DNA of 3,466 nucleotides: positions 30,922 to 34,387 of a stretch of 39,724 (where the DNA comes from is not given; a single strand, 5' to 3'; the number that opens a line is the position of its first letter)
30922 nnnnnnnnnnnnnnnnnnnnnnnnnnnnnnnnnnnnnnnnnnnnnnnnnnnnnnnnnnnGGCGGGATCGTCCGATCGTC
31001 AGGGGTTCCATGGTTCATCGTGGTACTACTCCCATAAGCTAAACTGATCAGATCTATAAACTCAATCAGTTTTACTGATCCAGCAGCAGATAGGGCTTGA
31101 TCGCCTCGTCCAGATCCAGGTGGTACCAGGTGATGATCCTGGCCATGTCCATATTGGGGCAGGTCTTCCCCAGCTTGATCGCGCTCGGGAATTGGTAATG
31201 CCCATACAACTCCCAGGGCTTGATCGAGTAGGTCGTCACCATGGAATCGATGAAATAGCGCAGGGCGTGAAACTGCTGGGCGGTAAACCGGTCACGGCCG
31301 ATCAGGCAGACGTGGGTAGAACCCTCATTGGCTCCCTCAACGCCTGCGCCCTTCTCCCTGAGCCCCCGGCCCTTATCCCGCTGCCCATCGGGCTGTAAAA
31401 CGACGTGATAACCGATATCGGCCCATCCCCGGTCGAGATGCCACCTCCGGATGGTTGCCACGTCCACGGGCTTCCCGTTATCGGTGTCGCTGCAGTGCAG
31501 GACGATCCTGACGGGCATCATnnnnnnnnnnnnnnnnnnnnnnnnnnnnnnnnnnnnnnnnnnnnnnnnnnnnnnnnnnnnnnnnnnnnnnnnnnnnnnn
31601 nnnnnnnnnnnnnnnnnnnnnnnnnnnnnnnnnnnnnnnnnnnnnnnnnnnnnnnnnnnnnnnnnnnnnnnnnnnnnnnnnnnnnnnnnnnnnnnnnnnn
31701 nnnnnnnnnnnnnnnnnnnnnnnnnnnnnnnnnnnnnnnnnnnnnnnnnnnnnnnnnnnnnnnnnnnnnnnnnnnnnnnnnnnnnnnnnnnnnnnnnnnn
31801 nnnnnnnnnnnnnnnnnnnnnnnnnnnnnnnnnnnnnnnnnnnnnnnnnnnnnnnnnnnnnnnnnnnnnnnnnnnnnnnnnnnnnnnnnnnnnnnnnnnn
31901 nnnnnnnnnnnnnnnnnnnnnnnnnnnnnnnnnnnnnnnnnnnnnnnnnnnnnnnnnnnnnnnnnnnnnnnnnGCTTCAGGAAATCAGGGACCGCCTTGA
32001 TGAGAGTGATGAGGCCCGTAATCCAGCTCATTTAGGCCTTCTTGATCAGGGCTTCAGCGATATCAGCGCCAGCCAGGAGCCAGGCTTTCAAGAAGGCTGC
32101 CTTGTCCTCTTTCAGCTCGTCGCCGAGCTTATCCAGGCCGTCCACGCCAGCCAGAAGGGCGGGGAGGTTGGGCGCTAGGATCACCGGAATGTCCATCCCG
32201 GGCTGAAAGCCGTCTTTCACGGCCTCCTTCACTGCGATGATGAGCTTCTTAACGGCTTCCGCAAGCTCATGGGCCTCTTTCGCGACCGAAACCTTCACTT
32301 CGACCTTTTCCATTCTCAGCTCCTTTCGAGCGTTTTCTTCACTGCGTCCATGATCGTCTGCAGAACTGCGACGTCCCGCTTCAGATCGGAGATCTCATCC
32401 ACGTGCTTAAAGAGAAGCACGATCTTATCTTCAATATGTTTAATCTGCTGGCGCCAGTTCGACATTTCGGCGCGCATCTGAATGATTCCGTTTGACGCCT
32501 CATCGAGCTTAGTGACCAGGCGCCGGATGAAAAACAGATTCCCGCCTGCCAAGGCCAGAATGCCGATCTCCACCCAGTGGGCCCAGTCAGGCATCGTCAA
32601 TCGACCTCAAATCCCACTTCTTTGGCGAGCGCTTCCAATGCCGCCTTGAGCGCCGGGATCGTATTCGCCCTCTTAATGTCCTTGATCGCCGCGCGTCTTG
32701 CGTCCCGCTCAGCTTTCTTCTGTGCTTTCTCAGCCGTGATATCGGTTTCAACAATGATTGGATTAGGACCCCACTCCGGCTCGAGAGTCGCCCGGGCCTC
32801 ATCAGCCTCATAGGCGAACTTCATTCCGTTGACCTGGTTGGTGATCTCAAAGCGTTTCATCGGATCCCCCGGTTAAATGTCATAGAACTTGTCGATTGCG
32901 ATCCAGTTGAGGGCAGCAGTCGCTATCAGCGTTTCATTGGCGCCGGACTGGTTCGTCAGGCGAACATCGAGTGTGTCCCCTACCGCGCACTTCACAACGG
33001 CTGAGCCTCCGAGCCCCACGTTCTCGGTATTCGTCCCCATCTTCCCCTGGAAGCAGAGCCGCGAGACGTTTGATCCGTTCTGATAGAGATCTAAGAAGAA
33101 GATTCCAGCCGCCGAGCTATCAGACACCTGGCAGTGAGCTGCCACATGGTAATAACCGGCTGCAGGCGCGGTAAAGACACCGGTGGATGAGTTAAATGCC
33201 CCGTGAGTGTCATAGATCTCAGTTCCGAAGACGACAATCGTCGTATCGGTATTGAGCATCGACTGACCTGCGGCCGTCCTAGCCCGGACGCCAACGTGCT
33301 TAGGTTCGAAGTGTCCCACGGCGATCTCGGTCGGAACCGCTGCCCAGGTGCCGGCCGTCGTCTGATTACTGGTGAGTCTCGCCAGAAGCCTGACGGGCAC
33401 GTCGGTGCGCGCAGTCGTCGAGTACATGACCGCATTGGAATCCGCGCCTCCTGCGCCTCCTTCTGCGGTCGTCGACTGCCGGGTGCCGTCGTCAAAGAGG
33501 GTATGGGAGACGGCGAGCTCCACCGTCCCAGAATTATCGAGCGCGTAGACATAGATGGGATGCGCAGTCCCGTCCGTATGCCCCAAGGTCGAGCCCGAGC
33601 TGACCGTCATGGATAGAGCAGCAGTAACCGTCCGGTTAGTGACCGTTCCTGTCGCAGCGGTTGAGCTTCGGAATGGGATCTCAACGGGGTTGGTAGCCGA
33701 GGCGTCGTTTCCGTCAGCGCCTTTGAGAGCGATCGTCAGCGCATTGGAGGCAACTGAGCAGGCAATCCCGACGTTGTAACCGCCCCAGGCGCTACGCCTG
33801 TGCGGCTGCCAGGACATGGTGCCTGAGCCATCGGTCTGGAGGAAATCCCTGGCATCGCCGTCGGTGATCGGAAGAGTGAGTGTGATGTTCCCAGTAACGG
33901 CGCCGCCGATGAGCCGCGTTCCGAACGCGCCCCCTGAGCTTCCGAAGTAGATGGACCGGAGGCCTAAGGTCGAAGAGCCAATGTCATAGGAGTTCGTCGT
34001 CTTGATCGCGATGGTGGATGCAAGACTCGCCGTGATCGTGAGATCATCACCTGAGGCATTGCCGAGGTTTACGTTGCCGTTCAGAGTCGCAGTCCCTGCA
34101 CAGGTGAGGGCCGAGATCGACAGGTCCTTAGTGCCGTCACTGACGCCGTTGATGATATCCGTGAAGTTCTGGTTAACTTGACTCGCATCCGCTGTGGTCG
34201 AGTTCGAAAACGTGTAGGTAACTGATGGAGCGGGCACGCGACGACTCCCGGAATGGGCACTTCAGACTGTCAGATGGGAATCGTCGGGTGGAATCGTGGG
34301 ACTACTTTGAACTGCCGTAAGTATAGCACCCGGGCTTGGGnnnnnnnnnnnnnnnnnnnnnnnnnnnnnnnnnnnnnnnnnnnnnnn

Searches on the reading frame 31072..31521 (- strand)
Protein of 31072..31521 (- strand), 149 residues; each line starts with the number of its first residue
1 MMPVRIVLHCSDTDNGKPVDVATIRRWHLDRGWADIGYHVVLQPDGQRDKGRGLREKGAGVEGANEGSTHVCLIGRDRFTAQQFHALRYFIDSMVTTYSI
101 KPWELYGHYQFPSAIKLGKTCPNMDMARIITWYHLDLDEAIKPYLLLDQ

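Call 47: search_protein_families(library=pfam, proteins=[window:31072-31521:-], max_evalue=0.01)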
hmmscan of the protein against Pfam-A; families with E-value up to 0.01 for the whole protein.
window:31072-31521:- (149 aa): 1 family
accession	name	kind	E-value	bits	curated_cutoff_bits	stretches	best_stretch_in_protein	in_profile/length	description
PF01510.30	Amidase_2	-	1.8e-09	38.5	26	1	5-123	7-130/131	N-acetylmuramoyl-L-alanine amidase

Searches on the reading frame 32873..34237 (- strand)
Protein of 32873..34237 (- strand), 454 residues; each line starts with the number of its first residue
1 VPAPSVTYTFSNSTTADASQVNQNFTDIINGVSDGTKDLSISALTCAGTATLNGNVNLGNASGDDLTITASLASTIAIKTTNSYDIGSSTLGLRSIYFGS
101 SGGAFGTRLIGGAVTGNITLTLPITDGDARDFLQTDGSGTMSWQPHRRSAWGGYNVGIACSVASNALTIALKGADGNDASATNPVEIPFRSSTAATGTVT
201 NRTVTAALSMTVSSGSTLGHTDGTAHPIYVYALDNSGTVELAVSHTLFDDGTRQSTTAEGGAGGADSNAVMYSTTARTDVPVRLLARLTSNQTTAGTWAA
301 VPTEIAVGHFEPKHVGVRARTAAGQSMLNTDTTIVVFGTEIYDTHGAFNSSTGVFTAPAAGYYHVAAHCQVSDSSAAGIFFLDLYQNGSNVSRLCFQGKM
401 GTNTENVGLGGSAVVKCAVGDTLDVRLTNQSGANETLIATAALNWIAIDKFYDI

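Call 13: search_protein_families(library=phrogs, proteins=[window:32873-34237:-], max_evalue=0.001)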
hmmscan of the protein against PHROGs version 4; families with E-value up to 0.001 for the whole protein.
window:32873-34237:- (454 aa): 3 families
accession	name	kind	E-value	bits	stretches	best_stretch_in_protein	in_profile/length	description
phrog_15750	-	unknown function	9.3e-09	36.6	1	319-433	35-150/168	-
phrog_12754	-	unknown function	6.9e-08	32.8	1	320-429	433-545/579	-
phrog_13286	-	tail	1.3e-06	28.1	1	309-436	519-646/662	tail protein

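Call 14: search_protein_families(library=pfam, proteins=[window:32873-34237:-], max_evalue=0.001)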
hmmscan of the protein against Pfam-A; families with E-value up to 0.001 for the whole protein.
window:32873-34237:- (454 aa): 1 family
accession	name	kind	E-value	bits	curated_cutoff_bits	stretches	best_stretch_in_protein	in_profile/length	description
PF00386.27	C1q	-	1.9e-08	35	23.7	1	328-433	12-111/127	C1q domain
